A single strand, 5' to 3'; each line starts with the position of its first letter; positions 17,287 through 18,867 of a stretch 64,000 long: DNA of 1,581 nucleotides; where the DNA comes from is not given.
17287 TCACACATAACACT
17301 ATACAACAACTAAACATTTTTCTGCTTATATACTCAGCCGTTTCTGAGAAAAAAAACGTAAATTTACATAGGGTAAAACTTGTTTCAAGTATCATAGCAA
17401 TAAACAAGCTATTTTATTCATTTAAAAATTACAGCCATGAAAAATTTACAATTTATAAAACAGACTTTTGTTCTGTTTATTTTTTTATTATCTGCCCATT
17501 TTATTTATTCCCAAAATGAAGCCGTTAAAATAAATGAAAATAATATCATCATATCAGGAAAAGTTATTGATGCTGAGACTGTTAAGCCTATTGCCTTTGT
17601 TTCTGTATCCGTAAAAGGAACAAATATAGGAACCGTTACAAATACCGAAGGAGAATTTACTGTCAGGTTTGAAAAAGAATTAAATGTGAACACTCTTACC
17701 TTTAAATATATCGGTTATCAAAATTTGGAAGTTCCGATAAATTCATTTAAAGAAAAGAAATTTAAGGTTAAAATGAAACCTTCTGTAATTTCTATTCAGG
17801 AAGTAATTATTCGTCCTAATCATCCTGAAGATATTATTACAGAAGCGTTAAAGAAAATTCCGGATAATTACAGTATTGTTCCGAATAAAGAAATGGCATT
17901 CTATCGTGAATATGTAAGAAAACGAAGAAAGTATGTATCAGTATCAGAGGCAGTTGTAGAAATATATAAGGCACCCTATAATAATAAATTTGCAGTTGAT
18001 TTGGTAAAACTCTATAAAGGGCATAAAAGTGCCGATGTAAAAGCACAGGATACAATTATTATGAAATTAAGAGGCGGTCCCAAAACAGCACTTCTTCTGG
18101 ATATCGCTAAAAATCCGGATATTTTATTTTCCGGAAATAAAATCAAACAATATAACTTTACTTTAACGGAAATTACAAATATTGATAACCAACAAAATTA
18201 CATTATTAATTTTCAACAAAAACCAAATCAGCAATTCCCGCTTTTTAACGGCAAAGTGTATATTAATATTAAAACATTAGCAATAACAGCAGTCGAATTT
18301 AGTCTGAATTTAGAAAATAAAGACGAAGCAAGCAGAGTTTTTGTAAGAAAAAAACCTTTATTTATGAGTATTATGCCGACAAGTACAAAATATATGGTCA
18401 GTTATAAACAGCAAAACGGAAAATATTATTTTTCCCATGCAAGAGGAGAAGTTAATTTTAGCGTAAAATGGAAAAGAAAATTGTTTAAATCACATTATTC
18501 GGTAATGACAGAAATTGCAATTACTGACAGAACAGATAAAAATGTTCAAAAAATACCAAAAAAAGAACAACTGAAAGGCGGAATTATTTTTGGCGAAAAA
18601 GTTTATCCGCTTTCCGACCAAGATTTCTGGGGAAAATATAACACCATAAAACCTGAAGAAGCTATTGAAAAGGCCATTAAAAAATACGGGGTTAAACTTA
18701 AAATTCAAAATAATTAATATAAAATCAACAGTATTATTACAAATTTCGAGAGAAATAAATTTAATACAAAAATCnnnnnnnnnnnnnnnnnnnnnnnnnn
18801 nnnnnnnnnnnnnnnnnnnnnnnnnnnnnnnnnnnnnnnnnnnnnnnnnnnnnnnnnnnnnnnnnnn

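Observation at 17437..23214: ECF sigma / FecR pair coupled to an STN-domain protein with no TonB-dependent barrel, plus a barrel-less paralog upstream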

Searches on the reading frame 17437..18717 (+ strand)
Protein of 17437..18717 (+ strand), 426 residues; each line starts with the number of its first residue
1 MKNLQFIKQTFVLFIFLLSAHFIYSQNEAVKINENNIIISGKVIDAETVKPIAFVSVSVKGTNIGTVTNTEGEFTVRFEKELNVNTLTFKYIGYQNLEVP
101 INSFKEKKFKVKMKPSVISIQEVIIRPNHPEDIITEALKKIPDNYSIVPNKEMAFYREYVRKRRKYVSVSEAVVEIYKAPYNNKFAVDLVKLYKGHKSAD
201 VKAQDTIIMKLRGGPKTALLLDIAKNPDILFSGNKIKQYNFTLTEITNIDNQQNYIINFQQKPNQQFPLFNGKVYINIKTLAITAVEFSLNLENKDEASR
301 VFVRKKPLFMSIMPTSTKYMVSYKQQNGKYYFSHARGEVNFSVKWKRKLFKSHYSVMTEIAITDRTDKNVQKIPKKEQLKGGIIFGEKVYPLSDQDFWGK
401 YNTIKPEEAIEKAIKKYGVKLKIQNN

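Call 3: search_protein_families(library=pfam, proteins=[window:17437-18717:+], max_evalue=1)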
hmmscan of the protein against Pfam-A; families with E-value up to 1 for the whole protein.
window:17437-18717:+ (426 aa): 6 families
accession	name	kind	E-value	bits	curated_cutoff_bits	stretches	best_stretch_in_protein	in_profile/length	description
PF13715.12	CarbopepD_reg_2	-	7.8e-19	67.9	32.2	1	39-125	1-88/88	CarboxypepD_reg-like domain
PF13620.12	CarboxypepD_reg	-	1.5e-08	35.3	32.3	1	39-100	2-65/82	Carboxypeptidase regulatory-like domain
PF23591.1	CILP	-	0.0004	20.8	27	1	35-89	3-56/90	Cartilage intermediate layer protein 1-like domain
PF19070.5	DUF5766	-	0.0079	16.9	27.4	1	310-344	18-52/77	Family of unknown function (DUF5766)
PF17957.7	Big_7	-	0.087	13.9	24.1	1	26-86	9-65/70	Bacterial Ig domain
PF25713.1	N4_GP8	-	0.25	12.3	25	1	310-357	1-46/62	Bacteriophage N4 DNA replication inhibitor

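Call 4: search_protein_families(library=ncbifam, proteins=[window:17437-18717:+], max_evalue=1)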
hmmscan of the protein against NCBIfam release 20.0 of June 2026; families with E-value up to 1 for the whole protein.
window:17437-18717:+ (426 aa): 1 family
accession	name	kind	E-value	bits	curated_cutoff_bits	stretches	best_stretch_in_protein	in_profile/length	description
TIGR04056.1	OMP_RagA_SusC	subfamily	3.2e-15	55.6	368.25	1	39-125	3-83/981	SusC/RagA family TonB-linked outer membrane protein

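Call 33: find_homologous_proteins(query=window:17437-18717:+, max_evalue=0.001)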
Query window:17437-18717:+ (426 aa): 1386 proteins with E <= 0.001 among 7920 candidates; the best 120 are listed.
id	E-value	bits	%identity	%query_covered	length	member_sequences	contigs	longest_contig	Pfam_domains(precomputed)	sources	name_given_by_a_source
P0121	6.2e-267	903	96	100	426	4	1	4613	PF13715.13,PF13620.13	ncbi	-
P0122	1.2e-199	681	73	100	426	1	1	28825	PF13715.13,PF13620.13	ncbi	-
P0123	5.4e-196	669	72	100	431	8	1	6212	PF13715.13,PF13620.13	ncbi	-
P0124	1.9e-193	661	71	100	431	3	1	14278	PF13715.13,PF13620.13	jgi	-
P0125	3.8e-192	657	71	100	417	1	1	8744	PF13715.13,PF13620.13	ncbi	-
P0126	3.2e-191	654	71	100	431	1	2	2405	PF13715.13,PF13620.13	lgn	-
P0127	2.6e-189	647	70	100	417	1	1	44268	PF13715.13,PF13620.13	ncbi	-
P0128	5.2e-189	646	71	100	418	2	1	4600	PF13715.13,PF13620.13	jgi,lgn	-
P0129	5.5e-189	646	69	100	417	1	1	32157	PF13715.13,PF13620.13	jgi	-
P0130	9.2e-183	626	71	94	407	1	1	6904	PF13715.13,PF13620.13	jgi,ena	-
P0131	6.4e-182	623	67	100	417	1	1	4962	PF13715.13,PF13620.13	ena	-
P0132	2.2e-180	618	69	96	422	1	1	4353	PF13715.13,PF13620.13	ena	-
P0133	6.6e-175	600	66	100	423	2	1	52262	PF13715.13,PF13620.13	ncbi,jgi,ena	-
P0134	7.3e-175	600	65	100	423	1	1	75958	PF13715.13,PF13620.13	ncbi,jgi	-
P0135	3.5e-172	591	65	100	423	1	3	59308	PF13715.13,PF13620.13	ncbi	-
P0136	1.1e-162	560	61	100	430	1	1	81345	PF13715.13,PF13620.13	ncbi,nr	ncbi:MAG: carboxypeptidase-like regulatory domain-containing protein [Bacteroidales bacterium]|nr:ca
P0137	1.3e-162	559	61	100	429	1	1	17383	PF13715.13,PF13620.13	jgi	-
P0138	2.3e-161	555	60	100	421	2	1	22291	PF13715.13,PF13620.13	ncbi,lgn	-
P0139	8.8e-160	550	59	100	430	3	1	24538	PF13715.13,PF13620.13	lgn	-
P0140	1.9e-158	546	60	100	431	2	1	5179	PF13715.13,PF13620.13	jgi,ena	-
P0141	2.5e-158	545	60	100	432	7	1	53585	PF13715.13,PF13620.13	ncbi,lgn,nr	ncbi:MAG: carboxypeptidase-like regulatory domain-containing protein [Bacteroidales bacterium]|nr:ca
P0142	3.1e-158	545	63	92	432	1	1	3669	PF13715.13,PF13620.13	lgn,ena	-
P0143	4.4e-158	545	63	92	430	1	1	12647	PF13715.13,PF13620.13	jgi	-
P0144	4.8e-158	544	63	91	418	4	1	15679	PF13715.13,PF13620.13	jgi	-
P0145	5.5e-158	544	63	92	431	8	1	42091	PF13715.13,PF13620.13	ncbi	-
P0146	7.4e-158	544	61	100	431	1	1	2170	PF13715.13,PF13620.13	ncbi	-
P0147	7.9e-158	544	58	100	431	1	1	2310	PF13715.13,PF13620.13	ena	-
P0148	1.3e-156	540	63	93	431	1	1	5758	PF13715.13,PF13620.13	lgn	-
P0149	7.6e-156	537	59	99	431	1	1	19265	PF13715.13,PF13620.13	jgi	-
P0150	2.9e-155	535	63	92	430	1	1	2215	PF13715.13,PF13620.13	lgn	-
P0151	1.6e-154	533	58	100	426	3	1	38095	PF13715.13,PF13620.13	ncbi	-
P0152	4.1e-153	528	62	91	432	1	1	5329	PF13715.13,PF13620.13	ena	-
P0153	1.4e-152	527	60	100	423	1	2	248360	PF13715.13,PF13620.13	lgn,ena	-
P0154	1.4e-152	526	59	100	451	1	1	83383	PF13715.13,PF13620.13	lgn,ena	-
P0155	6.8e-151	521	58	100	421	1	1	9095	PF13715.13,PF13620.13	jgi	-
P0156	2.9e-148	512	55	100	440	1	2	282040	PF13715.13,PF13620.13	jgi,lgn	jgi:hypothetical protein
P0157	1.5e-146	507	58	100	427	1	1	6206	PF13715.13,PF13620.13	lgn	-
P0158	2.1e-146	506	54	100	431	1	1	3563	PF13715.13,PF13620.13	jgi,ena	-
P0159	9.2e-146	504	53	100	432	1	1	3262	PF13715.13,PF13620.13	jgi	jgi:hypothetical protein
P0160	1.5e-144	500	59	93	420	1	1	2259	PF13715.13,PF13620.13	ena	-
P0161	2.9e-144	499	54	98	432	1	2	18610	PF13715.13,PF13620.13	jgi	jgi:hypothetical protein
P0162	8.1e-144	498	57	91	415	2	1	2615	PF13715.13,PF13620.13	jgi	jgi:hypothetical protein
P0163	1.0e-142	494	55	99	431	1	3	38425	PF13715.13,PF13620.13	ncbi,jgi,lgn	jgi:hypothetical protein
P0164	1.1e-142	494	57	100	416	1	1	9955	PF13715.13,PF13620.13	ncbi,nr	ncbi:MAG: carboxypeptidase-like regulatory domain-containing protein [Chlorobi bacterium]|nr:carboxy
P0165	9.2e-141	488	54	99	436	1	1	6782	PF13715.13,PF13620.13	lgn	-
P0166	1.2e-139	484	54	99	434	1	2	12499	PF13715.13,PF13620.13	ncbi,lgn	-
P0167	5.2e-129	449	52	92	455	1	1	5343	PF13715.13,PF13620.13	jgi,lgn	jgi:hypothetical protein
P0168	3.1e-125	436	47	99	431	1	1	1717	PF13715.13,PF13620.13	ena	-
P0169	8.1e-125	435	47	99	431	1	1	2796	PF13715.13,PF13620.13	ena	-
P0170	7.4e-120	419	45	98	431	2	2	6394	PF13715.13,PF13620.13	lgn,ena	-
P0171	2.7e-119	417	45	100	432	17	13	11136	PF13715.13,PF13620.13,PF23591.2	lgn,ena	-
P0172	5.8e-119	416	44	100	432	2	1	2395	PF13715.13,PF13620.13,PF23591.2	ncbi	-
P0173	1.6e-118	414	44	100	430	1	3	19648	PF13715.13,PF13620.13,PF23591.2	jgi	jgi:hypothetical protein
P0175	4.7e-118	413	45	99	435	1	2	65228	PF13715.13,PF13620.13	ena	-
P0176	1.2e-117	411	44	100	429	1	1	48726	PF13715.13,PF13620.13,PF23591.2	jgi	jgi:hypothetical protein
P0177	1.2e-117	411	44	100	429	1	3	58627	PF13715.13,PF13620.13,PF23591.2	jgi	jgi:hypothetical protein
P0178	1.8e-117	411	45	100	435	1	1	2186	PF13715.13,PF13620.13,PF23591.2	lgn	-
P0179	3.6e-117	410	44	100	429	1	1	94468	PF13715.13,PF13620.13,PF23591.2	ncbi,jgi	-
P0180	4.1e-117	410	44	97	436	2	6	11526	PF13715.13,PF13620.13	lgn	-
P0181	6.8e-117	409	45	100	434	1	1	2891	PF13715.13,PF13620.13,PF23591.2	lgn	-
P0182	7.0e-117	409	44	100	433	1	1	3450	PF13715.13,PF13620.13,PF23591.2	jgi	jgi:hypothetical protein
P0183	8.8e-117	409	45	97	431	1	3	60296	PF13715.13,PF13620.13,PF23591.2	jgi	jgi:hypothetical protein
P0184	1.1e-116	408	45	97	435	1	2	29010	PF13715.13,PF13620.13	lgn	-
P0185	2.2e-116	407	43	100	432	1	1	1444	PF13715.13,PF13620.13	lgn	-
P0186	2.5e-116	407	45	93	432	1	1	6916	PF13715.13,PF13620.13,PF23591.2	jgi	-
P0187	2.9e-116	407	48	91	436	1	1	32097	PF13715.13,PF13620.13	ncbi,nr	ncbi:MAG: carboxypeptidase-like regulatory domain-containing protein [Bacteroidales bacterium]|nr:ca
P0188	2.9e-116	407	44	93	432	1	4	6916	PF13715.13,PF13620.13,PF23591.2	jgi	-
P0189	3.5e-116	407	46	98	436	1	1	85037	PF13715.13,PF13620.13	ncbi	-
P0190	3.7e-116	407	43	100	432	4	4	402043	PF13715.13,PF13620.13,PF23591.2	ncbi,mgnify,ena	mgnify:FL=1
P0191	4.1e-116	406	45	98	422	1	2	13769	PF13715.13,PF13620.13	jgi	jgi:hypothetical protein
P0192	4.9e-116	406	45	91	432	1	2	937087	PF13715.13,PF13620.13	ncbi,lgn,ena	-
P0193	4.9e-116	406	43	100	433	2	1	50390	PF13715.13,PF13620.13,PF23591.2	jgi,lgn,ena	-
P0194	5.3e-116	406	45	91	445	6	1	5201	PF13715.13,PF13620.13,PF23591.2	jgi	-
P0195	5.6e-116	406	43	100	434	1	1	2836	PF13715.13,PF13620.13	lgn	-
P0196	6.2e-116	406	43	100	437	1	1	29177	PF13715.13,PF13620.13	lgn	-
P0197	6.3e-116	406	43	100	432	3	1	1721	PF13715.13,PF13620.13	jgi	-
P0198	6.3e-116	406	44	93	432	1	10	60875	PF13715.13,PF13620.13,PF23591.2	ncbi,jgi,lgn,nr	ncbi:MAG: carboxypeptidase-like regulatory domain-containing protein [Bacteroidales bacterium]|jgi:h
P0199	6.4e-116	406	46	92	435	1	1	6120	PF13715.13,PF23591.2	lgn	-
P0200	7.0e-116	406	46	92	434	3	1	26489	PF13715.13,PF13620.13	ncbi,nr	ncbi:MAG: carboxypeptidase-like regulatory domain-containing protein [Bacteroidales bacterium]|nr:ca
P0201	7.5e-116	406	45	91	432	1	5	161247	PF13715.13,PF13620.13,PF23591.2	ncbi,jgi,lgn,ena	-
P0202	7.5e-116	406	45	99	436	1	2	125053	PF13715.13,PF13620.13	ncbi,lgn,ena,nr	ncbi:MAG: carboxypeptidase-like regulatory domain-containing protein [Bacteroidales bacterium]|nr:ca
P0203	9.9e-116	405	43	100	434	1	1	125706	PF13715.13,PF13620.13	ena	-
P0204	1.1e-115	405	44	93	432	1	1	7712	PF13715.13,PF13620.13,PF23591.2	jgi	-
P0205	1.2e-115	405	43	100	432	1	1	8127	PF13715.13,PF13620.13,PF23591.2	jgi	jgi:hypothetical protein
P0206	1.2e-115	405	43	97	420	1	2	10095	PF13715.13,PF13620.13,PF23591.2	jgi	-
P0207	1.4e-115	405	43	100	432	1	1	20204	PF13715.13,PF13620.13,PF23591.2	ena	-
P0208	1.4e-115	405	44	99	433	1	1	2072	PF13715.13,PF13620.13,PF23591.2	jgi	-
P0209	1.4e-115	405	42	100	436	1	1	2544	PF13715.13,PF23591.2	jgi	jgi:hypothetical protein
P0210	1.5e-115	405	43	100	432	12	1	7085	PF13715.13,PF13620.13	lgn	-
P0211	1.6e-115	404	46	88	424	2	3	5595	PF13715.13,PF13620.13,PF23591.2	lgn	-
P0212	2.1e-115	404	45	91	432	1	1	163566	PF13715.13,PF13620.13,PF23591.2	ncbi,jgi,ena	-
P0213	2.1e-115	404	45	91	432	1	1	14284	PF13715.13,PF13620.13,PF23591.2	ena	-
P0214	2.1e-115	404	45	91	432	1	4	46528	PF13715.13,PF13620.13,PF23591.2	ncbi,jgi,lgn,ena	jgi:hypothetical protein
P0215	2.3e-115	404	45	91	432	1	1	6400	PF13715.13,PF13620.13,PF23591.2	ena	-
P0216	2.4e-115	404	46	91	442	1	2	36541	PF13715.13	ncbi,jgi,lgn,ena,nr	ncbi:MAG TPA: hypothetical protein DEQ09_07980 [Bacteroidales bacterium]|nr:hypothetical protein [Ba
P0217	2.6e-115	404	48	91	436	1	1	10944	PF13715.13,PF13620.13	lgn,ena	-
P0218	2.7e-115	404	44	100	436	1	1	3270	PF13715.13,PF13620.13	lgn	-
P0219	2.8e-115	404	44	92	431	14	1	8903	PF13715.13,PF13620.13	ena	-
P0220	3.7e-115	403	48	91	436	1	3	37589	PF13715.13,PF13620.13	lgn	-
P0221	3.8e-115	403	45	96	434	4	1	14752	PF13715.13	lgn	-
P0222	4.7e-115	403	46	91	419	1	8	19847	PF13715.13,PF13620.13,PF23591.2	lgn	-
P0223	5.0e-115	403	44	100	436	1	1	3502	PF13715.13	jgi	jgi:hypothetical protein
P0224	5.4e-115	403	44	100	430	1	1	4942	PF13715.13,PF13620.13,PF23591.2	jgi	-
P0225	6.1e-115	403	45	99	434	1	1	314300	PF13715.13,PF13620.13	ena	-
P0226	7.2e-115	402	46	91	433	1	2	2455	PF13715.13,PF13620.13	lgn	-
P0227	7.7e-115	402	46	92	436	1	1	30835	PF13715.13,PF13620.13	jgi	jgi:hypothetical protein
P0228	7.8e-115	402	44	93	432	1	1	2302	PF13715.13,PF13620.13,PF23591.2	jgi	-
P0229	8.3e-115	402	46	91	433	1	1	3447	PF13715.13,PF13620.13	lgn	-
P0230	8.3e-115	402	44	99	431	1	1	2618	PF13715.13,PF13620.13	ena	-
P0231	8.5e-115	402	44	100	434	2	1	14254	PF13715.13,PF13620.13,PF23591.2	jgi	jgi:hypothetical protein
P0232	8.9e-115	402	45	91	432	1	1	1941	PF13715.13,PF13620.13,PF23591.2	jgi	jgi:hypothetical protein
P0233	9.9e-115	402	47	91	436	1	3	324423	PF13715.13,PF18939.7,PF13620.13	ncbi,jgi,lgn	jgi:hypothetical protein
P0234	1.1e-114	402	43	97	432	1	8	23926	PF13715.13,PF13620.13,PF23591.2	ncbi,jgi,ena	jgi:hypothetical protein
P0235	1.1e-114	402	43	97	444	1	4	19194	PF13715.13,PF13620.13,PF23591.2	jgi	-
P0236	1.3e-114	402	43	100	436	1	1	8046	PF13715.13,PF13620.13,PF23591.2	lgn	-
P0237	1.3e-114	401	44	100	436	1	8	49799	PF13715.13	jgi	jgi:hypothetical protein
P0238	1.3e-114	401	47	92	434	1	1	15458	PF13715.13,PF23591.2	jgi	jgi:hypothetical protein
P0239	1.4e-114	401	45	100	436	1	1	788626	PF13715.13,PF13620.13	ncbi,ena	-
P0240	1.5e-114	401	43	100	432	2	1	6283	PF13715.13,PF13620.13,PF23591.2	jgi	jgi:hypothetical protein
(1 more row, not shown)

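Call 38: search_protein_families(library=pfam, alignment_id=A3, max_evalue=0.01)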
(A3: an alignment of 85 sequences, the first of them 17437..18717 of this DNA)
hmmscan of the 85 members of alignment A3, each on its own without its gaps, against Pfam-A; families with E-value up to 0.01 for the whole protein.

A. member 1, window:17437-18717:+ (426 aa): 4 families
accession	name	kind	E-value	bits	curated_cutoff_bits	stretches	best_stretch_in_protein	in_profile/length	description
PF13715.12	CarbopepD_reg_2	-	7.8e-19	67.9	32.2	1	39-125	1-88/88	CarboxypepD_reg-like domain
PF13620.12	CarboxypepD_reg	-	1.5e-08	35.3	32.3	1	39-100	2-65/82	Carboxypeptidase regulatory-like domain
PF23591.1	CILP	-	0.0004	20.8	27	0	35-89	3-56/90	Cartilage intermediate layer protein 1-like domain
PF19070.5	DUF5766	-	0.0079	16.9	27.4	0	310-344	18-52/77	Family of unknown function (DUF5766)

B. families by the number of members that match (of 85 scanned): 11 families
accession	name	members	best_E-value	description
PF13715.12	CarbopepD_reg_2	85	3.1e-20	CarboxypepD_reg-like domain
PF13620.12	CarboxypepD_reg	80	5.6e-12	Carboxypeptidase regulatory-like domain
PF23591.1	CILP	74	2.1e-07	Cartilage intermediate layer protein 1-like domain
PF25020.1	TTR_TEN1-4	20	0.00024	Teneurin TTR-like domain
PF15976.11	CooC_C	14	0.00065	CS1-pili formation C-terminal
PF18939.6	DUF5686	7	8.3e-06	Family of unknown function (DUF5686)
PF17165.9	DUF5121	3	0.0051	Domain of unknown function (DUF5121)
PF10057.14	MpsC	1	0.0015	Na+-translocating membrane potential-generating system (MpsC)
PF00589.27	Phage_integrase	1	0.0036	Phage integrase family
PF04577.19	Glyco_transf_61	1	0.0066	Glycosyltransferase 61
PF19070.5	DUF5766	1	0.0079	Family of unknown function (DUF5766)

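Call 39: search_protein_families(library=pfam, proteins=[P0233, P0220, P0217, P0187, P0189, P0202, P0239, P0225], max_evalue=1)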
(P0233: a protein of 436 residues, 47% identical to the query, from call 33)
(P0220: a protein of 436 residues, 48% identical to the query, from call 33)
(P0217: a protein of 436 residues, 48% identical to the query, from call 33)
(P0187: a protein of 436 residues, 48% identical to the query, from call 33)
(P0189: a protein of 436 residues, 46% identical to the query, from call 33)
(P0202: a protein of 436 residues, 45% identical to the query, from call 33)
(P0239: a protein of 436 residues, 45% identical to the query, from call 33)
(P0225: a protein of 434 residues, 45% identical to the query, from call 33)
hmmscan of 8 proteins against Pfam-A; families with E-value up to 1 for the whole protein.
P0233 (436 aa): 4 families
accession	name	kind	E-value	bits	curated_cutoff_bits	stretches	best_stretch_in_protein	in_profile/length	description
PF13715.12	CarbopepD_reg_2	-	1.6e-14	54.1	32.2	1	42-130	1-88/88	CarboxypepD_reg-like domain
PF13620.12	CarboxypepD_reg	-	1e-07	32.6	32.3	1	41-103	1-65/82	Carboxypeptidase regulatory-like domain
PF18939.6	DUF5686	-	8.3e-06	24.9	39.2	1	236-298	120-181/669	Family of unknown function (DUF5686)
PF23591.1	CILP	-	0.00086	19.7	27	1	39-83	4-47/90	Cartilage intermediate layer protein 1-like domain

P0220 (436 aa): 4 families
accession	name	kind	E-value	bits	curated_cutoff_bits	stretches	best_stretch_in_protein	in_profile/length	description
PF13715.12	CarbopepD_reg_2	-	1.1e-14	54.6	32.2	1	42-130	1-88/88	CarboxypepD_reg-like domain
PF13620.12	CarboxypepD_reg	-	1.1e-07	32.5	32.3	1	41-103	1-65/82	Carboxypeptidase regulatory-like domain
PF18939.6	DUF5686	-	6.5e-05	22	39.2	1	239-298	123-181/669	Family of unknown function (DUF5686)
PF23591.1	CILP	-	0.00061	20.2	27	1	39-83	4-47/90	Cartilage intermediate layer protein 1-like domain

P0217 (436 aa): 4 families
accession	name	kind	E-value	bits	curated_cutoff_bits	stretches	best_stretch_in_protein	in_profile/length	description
PF13715.12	CarbopepD_reg_2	-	1.7e-14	54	32.2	1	42-130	1-88/88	CarboxypepD_reg-like domain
PF13620.12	CarboxypepD_reg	-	2.3e-07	31.5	32.3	1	41-103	1-65/82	Carboxypeptidase regulatory-like domain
PF18939.6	DUF5686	-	6.3e-05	22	39.2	1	239-298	123-181/669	Family of unknown function (DUF5686)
PF23591.1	CILP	-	0.00064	20.1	27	1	39-83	4-47/90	Cartilage intermediate layer protein 1-like domain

P0187 (436 aa): 4 families
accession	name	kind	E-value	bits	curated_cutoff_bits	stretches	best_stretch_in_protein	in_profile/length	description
PF13715.12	CarbopepD_reg_2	-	1.8e-14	53.9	32.2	1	42-130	1-88/88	CarboxypepD_reg-like domain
PF13620.12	CarboxypepD_reg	-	2.1e-07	31.6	32.3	1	41-103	1-65/82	Carboxypeptidase regulatory-like domain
PF18939.6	DUF5686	-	4.3e-05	22.6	39.2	1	239-298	123-181/669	Family of unknown function (DUF5686)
PF23591.1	CILP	-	0.00096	19.6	27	1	40-83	5-47/90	Cartilage intermediate layer protein 1-like domain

P0189 (436 aa): 5 families
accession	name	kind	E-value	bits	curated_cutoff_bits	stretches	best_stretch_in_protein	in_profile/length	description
PF13715.12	CarbopepD_reg_2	-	4.5e-17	62.3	32.2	1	42-130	1-88/88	CarboxypepD_reg-like domain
PF13620.12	CarboxypepD_reg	-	2.4e-08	34.7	32.3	1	41-100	1-62/82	Carboxypeptidase regulatory-like domain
PF23591.1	CILP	-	0.0011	19.3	27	1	40-97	5-59/90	Cartilage intermediate layer protein 1-like domain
PF13078.11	DUF3942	-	0.15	12.8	25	1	45-119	20-91/137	Protein of unknown function (DUF3942)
PF00879.23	Defensin_propep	-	0.34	11.7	23.6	1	7-22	4-19/51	Defensin propeptide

P0202 (436 aa): 4 families
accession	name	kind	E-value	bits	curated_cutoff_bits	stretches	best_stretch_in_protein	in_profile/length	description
PF13715.12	CarbopepD_reg_2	-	3.2e-17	62.8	32.2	1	53-136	2-86/88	CarboxypepD_reg-like domain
PF13620.12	CarboxypepD_reg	-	2.9e-06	28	32.3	1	52-111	2-63/82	Carboxypeptidase regulatory-like domain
PF23591.1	CILP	-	0.00047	20.6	27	1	51-106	6-58/90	Cartilage intermediate layer protein 1-like domain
PF20277.3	CTD11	-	0.031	15.3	27.7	1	116-199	23-101/138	C-terminal domain 11 of the ABC-three component (ABC-3C) systems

P0239 (436 aa): 4 families
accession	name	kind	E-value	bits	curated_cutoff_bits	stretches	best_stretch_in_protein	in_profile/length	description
PF13715.12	CarbopepD_reg_2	-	6e-15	55.5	32.2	1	42-130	1-88/88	CarboxypepD_reg-like domain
PF13620.12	CarboxypepD_reg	-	1.2e-06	29.2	32.3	1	41-103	1-65/82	Carboxypeptidase regulatory-like domain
PF18939.6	DUF5686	-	3e-05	23.1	39.2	1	239-298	123-181/669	Family of unknown function (DUF5686)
PF23591.1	CILP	-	0.00021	21.7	27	1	37-99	2-61/90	Cartilage intermediate layer protein 1-like domain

P0225 (434 aa): 3 families
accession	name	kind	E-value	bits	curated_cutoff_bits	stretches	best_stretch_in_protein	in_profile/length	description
PF13715.12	CarbopepD_reg_2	-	8.6e-14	51.8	32.2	1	42-130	1-88/88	CarboxypepD_reg-like domain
PF13620.12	CarboxypepD_reg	-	5e-08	33.6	32.3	1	41-104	1-66/82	Carboxypeptidase regulatory-like domain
PF23591.1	CILP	-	0.00039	20.8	27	1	39-81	4-45/90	Cartilage intermediate layer protein 1-like domain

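Call 44: predict_structure(alignment_id=A3)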
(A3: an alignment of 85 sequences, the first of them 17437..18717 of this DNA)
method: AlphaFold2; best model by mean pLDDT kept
length: 426 residues; sequences in the alignment: 85
mean_pLDDT: 82.0   pTM: 0.67
mean pLDDT of the five models: 82.0, 81.1, 80.3, 80.1, 78.1
residues with pLDDT >= 90: 173; 70-90: 156; 50-70: 84; < 50: 13
segments of 3 or more residues with pLDDT < 50: 24-32, 424-426
pLDDT, mean of each block of 10 residues (from residue 1): 72 76 49 72 94 95 92 92 90 90 80 79 72 94 95 88 76 92 91 79 60 80 92 85 86 92 88 95 96 85 71 89 94 92 75 82 89 89 64 66 65 65 49
secondary structure, 60 per line:
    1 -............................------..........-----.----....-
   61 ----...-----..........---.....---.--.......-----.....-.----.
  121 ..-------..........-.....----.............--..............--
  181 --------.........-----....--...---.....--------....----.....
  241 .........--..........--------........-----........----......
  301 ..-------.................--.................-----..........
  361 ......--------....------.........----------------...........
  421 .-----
elements in order: H2-29 E36-45 E56-59 E65-67 E73-79 E86-90 E97-100 E109-113 H130-139 H141-144 E150-162 E165-178 E189-197 H203-206 H215-219 H228-231 E239-249 E252-261 E270-277 E283-290 H295-302 E310-326 E329-345 E351-366 H385-392 H410-421
